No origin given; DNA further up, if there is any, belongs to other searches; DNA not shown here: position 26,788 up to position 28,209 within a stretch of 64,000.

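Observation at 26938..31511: Microviridin-like graspetide (omega-ester/amide RiPP) biosynthetic locus: multi-core precursor plus three ATP-grasp maturases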

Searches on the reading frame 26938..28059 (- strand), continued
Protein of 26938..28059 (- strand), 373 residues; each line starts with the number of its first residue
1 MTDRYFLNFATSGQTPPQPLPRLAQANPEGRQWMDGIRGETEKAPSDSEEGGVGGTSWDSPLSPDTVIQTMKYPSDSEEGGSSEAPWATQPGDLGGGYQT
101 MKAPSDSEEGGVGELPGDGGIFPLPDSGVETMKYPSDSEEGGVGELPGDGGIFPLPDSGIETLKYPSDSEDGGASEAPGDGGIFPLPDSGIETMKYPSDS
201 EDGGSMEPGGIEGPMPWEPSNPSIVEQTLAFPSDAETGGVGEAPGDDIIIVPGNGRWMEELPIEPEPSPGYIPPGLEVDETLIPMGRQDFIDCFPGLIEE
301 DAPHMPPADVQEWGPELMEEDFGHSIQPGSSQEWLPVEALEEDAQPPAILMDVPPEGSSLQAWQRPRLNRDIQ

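Call 38: search_solved_structures(query=L002:9586-10572:+, max_evalue=1e-10, show_alignments=5)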
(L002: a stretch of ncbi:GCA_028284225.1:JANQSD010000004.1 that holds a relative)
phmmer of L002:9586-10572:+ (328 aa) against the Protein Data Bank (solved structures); distinct sequences matched with E-value up to 1e-10: 6.
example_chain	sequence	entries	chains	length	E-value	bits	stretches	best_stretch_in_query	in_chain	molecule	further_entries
5ig8_A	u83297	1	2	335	3e-88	299.5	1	4-322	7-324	ATP grasp ligase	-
7m4s_A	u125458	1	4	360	1.7e-83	283.8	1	2-322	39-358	AMdnB protein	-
5ig9_A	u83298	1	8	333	2.5e-53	184.7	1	5-322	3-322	ATP grasp ligase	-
7mgv_A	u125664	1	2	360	9e-39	136.9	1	4-320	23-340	CdnC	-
9bou_A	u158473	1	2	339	7.1e-29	104.4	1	5-321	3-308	MvdD-like pre-ATP grasp domain-containing protein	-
7drm_A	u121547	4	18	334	3.3e-13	52.9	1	7-324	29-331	ATP-grasp domain-containing protein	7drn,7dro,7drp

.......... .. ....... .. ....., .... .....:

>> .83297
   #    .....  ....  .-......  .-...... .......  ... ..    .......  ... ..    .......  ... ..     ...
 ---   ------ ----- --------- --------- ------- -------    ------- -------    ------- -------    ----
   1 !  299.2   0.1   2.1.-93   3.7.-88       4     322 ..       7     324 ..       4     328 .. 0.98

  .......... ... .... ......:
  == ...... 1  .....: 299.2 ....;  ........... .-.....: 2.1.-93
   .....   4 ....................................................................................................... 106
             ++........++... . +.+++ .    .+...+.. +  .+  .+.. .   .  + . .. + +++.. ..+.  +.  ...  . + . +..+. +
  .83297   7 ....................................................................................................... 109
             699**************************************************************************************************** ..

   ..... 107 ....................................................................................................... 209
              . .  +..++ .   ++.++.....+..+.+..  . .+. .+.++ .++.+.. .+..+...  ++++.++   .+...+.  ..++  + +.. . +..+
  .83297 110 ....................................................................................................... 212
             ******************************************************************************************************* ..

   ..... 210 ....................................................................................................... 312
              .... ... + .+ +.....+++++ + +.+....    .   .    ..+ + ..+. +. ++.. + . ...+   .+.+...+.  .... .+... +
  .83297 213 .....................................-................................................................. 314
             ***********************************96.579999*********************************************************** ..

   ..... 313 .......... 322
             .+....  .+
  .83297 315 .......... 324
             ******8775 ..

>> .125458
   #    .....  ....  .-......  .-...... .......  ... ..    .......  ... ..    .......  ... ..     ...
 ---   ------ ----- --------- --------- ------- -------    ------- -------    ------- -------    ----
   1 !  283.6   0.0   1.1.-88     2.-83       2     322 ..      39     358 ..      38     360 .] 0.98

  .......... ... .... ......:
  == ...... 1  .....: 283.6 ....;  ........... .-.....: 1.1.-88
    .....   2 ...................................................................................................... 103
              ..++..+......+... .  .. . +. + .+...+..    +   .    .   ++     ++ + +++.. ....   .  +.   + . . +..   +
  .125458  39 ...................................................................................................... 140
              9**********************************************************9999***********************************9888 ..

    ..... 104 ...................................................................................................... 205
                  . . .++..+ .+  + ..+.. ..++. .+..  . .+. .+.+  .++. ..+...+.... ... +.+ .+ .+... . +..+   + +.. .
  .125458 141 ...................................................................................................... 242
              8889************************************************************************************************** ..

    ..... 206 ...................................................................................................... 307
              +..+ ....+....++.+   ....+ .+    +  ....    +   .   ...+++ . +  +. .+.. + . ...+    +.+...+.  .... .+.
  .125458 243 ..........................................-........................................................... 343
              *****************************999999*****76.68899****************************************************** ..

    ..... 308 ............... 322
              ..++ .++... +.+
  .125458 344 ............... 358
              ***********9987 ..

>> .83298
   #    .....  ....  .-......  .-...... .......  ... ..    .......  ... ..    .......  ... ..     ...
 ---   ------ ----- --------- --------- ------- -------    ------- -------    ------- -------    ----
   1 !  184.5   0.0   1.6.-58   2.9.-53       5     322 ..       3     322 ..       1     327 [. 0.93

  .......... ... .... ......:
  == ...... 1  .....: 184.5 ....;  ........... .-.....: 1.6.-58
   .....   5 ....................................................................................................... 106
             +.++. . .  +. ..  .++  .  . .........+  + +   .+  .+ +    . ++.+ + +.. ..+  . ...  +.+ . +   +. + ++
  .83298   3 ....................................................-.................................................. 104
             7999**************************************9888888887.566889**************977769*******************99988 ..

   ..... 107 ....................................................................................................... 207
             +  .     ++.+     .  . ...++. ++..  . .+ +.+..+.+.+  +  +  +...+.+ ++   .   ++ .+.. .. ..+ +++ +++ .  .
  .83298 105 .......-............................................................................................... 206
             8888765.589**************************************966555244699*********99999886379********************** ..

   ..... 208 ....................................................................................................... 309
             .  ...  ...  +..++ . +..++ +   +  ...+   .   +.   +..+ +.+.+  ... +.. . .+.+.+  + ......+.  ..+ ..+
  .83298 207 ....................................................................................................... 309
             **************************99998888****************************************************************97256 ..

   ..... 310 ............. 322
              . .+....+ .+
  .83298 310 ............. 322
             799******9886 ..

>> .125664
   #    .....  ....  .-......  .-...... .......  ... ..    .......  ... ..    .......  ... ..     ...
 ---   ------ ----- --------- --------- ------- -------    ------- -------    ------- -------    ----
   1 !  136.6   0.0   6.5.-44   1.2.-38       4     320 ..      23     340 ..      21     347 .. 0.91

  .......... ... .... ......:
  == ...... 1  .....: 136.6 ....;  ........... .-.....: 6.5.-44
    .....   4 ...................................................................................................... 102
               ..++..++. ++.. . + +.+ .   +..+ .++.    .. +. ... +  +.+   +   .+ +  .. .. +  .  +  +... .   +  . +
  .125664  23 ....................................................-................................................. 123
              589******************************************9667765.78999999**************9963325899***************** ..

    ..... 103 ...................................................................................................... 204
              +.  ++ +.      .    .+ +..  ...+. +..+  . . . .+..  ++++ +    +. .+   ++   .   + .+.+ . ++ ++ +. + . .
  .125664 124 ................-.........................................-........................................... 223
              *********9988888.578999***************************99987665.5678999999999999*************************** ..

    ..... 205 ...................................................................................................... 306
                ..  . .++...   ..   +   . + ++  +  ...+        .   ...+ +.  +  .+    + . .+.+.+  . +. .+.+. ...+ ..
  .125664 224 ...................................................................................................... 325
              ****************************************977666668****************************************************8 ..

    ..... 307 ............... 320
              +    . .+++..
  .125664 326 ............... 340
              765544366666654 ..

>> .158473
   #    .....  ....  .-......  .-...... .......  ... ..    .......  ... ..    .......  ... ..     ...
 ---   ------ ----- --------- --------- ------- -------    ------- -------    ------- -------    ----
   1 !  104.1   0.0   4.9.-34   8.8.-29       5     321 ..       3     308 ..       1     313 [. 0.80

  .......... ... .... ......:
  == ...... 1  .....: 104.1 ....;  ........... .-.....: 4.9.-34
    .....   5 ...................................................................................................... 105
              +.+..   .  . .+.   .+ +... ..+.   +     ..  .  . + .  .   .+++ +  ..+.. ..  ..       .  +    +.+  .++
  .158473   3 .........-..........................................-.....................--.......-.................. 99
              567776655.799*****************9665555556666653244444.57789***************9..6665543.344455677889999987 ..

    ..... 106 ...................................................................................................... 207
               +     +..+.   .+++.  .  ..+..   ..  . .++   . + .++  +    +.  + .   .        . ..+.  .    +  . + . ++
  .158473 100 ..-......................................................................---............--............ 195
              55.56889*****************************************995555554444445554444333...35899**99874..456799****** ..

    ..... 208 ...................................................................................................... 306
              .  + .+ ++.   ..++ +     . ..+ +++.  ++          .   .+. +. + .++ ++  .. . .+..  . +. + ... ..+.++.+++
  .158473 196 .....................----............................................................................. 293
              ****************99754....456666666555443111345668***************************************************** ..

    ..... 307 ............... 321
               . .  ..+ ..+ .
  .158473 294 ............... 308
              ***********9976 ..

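Call 82: find_homologous_proteins(query=A3, max_evalue=0.001)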
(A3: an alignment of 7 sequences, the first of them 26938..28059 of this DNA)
Query A3 (7 sequences) (373 aa, profile of the alignment): 64 proteins with E <= 0.001 among 8000 candidates.
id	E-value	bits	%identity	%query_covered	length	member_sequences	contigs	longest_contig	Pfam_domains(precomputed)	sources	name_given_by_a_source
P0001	1.2e-66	243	100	100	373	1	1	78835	PF12559.14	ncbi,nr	ncbi:MAG: hypothetical protein SFZ03_02705 [Candidatus Melainabacteria bacterium]|nr:hypothetical pr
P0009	2.7e-64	235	34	54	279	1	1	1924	PF12559.14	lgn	-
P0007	8.8e-61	224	45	27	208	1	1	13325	PF12559.14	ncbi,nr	ncbi:MAG: hypothetical protein KC476_01285 [Cyanobacteria bacterium HKST-UBA06]|nr:hypothetical prot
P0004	2.7e-54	202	47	39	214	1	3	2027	PF12559.14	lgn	-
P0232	5.8e-53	198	35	54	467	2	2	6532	PF12559.14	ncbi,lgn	-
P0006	3.6e-50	189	40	47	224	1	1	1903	PF12559.14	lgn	-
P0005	2.8e-45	173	33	63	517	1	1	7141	PF12559.14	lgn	-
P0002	7.1e-45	172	37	46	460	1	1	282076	PF12559.14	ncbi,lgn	-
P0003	3.5e-44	169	40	43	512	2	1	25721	PF12559.14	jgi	jgi:hypothetical protein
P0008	9.3e-33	132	40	27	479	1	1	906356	PF12559.14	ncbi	-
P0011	4.1e-32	130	37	46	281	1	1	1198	PF12559.14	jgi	jgi:hypothetical protein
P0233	2.3e-31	128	38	45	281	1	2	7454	PF12559.14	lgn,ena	-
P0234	1.6e-25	108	41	20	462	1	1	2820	PF12559.14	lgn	-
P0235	2.0e-24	105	42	43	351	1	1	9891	PF12559.14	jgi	jgi:hypothetical protein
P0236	2.8e-22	98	34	55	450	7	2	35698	PF12559.14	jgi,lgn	-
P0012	2.7e-21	95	39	44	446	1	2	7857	PF12559.14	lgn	-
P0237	1.3e-20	92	42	29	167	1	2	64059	PF12559.14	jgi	jgi:hypothetical protein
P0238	4.5e-20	91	33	61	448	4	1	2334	PF12559.14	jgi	jgi:hypothetical protein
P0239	5.7e-20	90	41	43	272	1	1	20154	PF12559.14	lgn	-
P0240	8.7e-20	90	44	28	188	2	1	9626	PF12559.14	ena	-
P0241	2.0e-18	85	46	12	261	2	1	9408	PF12559.14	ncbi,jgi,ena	-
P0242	1.6e-17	82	31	48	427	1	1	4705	PF12559.14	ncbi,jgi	jgi:hypothetical protein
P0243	5.0e-17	81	46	21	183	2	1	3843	PF12559.14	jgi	jgi:hypothetical protein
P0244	5.5e-17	81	37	36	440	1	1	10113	PF12559.14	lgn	-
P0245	7.8e-16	77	44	19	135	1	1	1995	PF12559.14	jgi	jgi:Serine endopeptidase inhibitors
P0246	2.7e-15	75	43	18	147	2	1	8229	PF12559.14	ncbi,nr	ncbi:MAG TPA: hypothetical protein EYO33_22840, partial [Phycisphaerales bacterium]|nr:hypothetical 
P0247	2.8e-15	75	35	42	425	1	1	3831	PF12559.14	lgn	-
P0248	3.4e-15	75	36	27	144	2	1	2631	PF12559.14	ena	-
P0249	4.0e-14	71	40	28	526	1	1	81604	PF12559.14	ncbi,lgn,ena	-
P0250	4.1e-14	71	35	42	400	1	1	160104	PF12559.14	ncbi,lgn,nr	ncbi:MAG: hypothetical protein Q8O67_10070 [Deltaproteobacteria bacterium]|nr:hypothetical protein [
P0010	4.2e-14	71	47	20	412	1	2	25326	PF12559.14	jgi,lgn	jgi:hypothetical protein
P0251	5.6e-14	71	32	29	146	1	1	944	PF12559.14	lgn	-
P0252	2.0e-13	69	33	38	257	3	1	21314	PF12559.14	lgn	-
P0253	4.2e-13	68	48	13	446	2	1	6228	PF12559.14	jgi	jgi:hypothetical protein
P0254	1.4e-12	66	33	36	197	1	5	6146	PF12559.14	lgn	-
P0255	1.7e-12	66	34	37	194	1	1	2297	PF12559.14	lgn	-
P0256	1.9e-12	66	31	37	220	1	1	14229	PF12559.14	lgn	-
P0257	4.4e-12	64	38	28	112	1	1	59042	PF12559.14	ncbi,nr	ncbi:microviridin/marinostatin family tricyclic proteinase inhibitor [Nostoc sp. CHAB 5824]|nr:micro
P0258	2.0e-11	62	31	29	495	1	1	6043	PF12559.14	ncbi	-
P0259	5.5e-11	61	36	35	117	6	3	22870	PF12559.14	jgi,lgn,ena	jgi:hypothetical protein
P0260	7.0e-11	61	32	46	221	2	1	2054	PF12559.14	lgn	-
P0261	1.0e-10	60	31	37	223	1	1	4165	PF12559.14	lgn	-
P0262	1.2e-10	60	44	20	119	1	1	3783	PF12559.14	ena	-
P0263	5.7e-10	58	30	45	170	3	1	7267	PF12559.14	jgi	jgi:hypothetical protein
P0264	1.1e-9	57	35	39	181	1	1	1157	PF12559.14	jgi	jgi:hypothetical protein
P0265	1.2e-9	57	35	37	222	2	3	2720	PF12559.14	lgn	-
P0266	7.1e-9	54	33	39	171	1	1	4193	PF12559.14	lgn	-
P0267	8.0e-9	54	41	24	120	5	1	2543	PF12559.14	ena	-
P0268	1.0e-8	53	37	21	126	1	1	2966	PF12559.14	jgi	jgi:hypothetical protein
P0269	3.7e-8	52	38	19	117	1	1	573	PF12559.14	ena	-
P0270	4.3e-8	51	39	18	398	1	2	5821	PF12559.14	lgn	-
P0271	1.7e-7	50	39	32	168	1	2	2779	PF12559.14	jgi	jgi:hypothetical protein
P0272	1.8e-7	49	29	41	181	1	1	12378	PF12559.14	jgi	jgi:hypothetical protein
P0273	6.6e-7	48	37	29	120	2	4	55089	PF12559.14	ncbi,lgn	-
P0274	1.5e-6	46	33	29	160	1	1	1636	PF12559.14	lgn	-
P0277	2.3e-5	43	34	16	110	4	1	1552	PF12559.14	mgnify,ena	mgnify:CR=1 FL=1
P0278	2.6e-5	42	38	20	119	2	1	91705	PF12559.14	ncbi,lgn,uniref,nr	ncbi:MAG: microviridin/marinostatin family tricyclic proteinase inhibitor [Nostoc sp. DedQUE08]|unir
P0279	4.9e-5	41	34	15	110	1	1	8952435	PF12559.14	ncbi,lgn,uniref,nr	ncbi:hypothetical protein NIES267_24830 [Calothrix parasitica NIES-267]|uniref:Serine endopeptidase 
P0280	4.9e-5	41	30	28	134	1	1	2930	PF12559.14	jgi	-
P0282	3.5e-4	39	45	14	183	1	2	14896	PF12559.14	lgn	-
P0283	5.5e-4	38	49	11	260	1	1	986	PF12559.14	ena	-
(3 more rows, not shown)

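Call 88: search_protein_families(library=pfam, proteins=[P0003, P0011, P0002], max_evalue=0.01)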
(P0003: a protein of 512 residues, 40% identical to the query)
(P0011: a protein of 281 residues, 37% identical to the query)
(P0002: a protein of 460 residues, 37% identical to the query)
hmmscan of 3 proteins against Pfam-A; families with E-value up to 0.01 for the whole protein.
P0003 (512 aa): 1 family
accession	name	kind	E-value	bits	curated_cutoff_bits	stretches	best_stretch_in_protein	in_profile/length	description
PF12559.13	Inhibitor_I10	-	7.9e-29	100.1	21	0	250-265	48-63/63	Serine endopeptidase inhibitors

P0011 (281 aa): 1 family
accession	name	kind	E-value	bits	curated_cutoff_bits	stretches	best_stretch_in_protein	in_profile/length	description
PF12559.13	Inhibitor_I10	-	3.9e-27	94.7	21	1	174-187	50-63/63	Serine endopeptidase inhibitors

P0002 (460 aa): 1 family
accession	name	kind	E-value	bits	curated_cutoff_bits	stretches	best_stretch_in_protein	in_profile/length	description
PF12559.13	Inhibitor_I10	-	4.6e-38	129.7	21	1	148-186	13-63/63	Serine endopeptidase inhibitors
